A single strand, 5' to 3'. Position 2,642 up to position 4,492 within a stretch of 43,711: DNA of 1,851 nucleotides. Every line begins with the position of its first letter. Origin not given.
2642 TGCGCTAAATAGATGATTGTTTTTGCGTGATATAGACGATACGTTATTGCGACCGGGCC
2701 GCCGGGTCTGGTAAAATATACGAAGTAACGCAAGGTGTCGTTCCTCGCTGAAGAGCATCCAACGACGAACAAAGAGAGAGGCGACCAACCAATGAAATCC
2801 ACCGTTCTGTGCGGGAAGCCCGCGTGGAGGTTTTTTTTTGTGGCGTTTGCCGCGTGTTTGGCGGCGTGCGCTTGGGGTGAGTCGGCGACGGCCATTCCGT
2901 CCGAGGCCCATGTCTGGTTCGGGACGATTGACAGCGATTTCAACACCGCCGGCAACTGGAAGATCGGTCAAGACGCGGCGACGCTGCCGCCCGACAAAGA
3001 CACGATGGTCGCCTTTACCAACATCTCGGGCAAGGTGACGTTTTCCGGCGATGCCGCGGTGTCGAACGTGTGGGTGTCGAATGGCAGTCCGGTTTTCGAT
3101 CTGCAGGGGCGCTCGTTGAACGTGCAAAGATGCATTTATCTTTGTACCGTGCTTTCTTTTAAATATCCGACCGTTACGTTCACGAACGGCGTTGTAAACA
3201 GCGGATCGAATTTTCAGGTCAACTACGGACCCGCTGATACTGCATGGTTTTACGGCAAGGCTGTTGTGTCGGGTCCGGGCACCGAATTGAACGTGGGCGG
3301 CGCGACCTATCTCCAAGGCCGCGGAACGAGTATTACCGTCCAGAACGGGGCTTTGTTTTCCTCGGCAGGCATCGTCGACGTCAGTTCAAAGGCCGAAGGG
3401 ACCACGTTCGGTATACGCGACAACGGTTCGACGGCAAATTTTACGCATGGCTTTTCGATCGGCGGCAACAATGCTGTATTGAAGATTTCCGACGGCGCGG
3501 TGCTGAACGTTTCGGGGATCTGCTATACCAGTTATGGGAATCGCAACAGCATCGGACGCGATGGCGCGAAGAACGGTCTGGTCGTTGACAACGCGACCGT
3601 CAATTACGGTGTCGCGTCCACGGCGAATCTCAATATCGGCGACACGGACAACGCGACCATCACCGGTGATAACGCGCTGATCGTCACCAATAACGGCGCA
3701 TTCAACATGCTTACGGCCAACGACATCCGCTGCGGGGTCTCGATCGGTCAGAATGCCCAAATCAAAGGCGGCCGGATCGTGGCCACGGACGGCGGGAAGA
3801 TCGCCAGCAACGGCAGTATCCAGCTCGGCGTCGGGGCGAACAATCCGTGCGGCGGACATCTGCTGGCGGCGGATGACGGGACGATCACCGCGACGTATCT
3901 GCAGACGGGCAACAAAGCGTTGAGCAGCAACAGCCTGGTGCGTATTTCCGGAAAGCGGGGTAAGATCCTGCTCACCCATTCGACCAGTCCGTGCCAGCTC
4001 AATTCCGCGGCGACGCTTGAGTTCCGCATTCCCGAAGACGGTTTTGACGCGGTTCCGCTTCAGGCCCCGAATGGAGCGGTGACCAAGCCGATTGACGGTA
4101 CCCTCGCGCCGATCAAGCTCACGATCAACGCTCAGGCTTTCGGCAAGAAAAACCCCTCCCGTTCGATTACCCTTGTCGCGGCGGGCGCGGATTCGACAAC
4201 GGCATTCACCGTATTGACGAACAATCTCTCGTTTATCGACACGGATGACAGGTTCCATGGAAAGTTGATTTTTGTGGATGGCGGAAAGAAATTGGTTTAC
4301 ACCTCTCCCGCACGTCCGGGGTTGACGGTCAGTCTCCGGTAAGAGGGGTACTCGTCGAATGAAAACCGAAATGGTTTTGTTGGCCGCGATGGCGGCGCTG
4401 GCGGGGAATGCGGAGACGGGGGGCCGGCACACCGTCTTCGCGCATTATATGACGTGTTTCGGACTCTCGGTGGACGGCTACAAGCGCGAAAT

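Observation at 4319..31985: All five repeat-rich secreted proteins share a 7-residue C-terminal tail G-[LT]-x-[VM]-x-[LIM]-[RQ]-COOH: candidate unrecognised sorting or anchoring signal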

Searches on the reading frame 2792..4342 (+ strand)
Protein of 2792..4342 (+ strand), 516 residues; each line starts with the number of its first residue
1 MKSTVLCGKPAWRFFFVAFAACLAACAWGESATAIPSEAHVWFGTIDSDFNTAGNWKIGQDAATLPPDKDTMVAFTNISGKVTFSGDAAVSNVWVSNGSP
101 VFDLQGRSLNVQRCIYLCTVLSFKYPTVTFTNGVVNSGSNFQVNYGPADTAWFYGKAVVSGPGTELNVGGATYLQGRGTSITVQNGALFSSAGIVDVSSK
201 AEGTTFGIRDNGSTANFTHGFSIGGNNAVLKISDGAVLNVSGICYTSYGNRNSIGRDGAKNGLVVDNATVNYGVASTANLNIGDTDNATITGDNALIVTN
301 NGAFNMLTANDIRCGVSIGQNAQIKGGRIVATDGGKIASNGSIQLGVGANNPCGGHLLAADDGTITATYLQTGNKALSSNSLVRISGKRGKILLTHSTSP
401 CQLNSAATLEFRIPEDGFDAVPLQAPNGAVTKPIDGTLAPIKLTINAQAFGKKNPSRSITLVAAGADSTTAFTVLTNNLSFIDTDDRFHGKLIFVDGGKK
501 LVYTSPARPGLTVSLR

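Call 5: search_protein_families(library=pfam, proteins=[window:2792-4342:+], max_evalue=0.01)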
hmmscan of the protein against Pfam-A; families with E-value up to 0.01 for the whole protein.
window:2792-4342:+ (516 aa): 0 families

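Call 6: search_protein_families(library=ncbifam, proteins=[window:2792-4342:+], max_evalue=0.01)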
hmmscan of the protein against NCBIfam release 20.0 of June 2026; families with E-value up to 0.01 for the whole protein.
window:2792-4342:+ (516 aa): 0 families
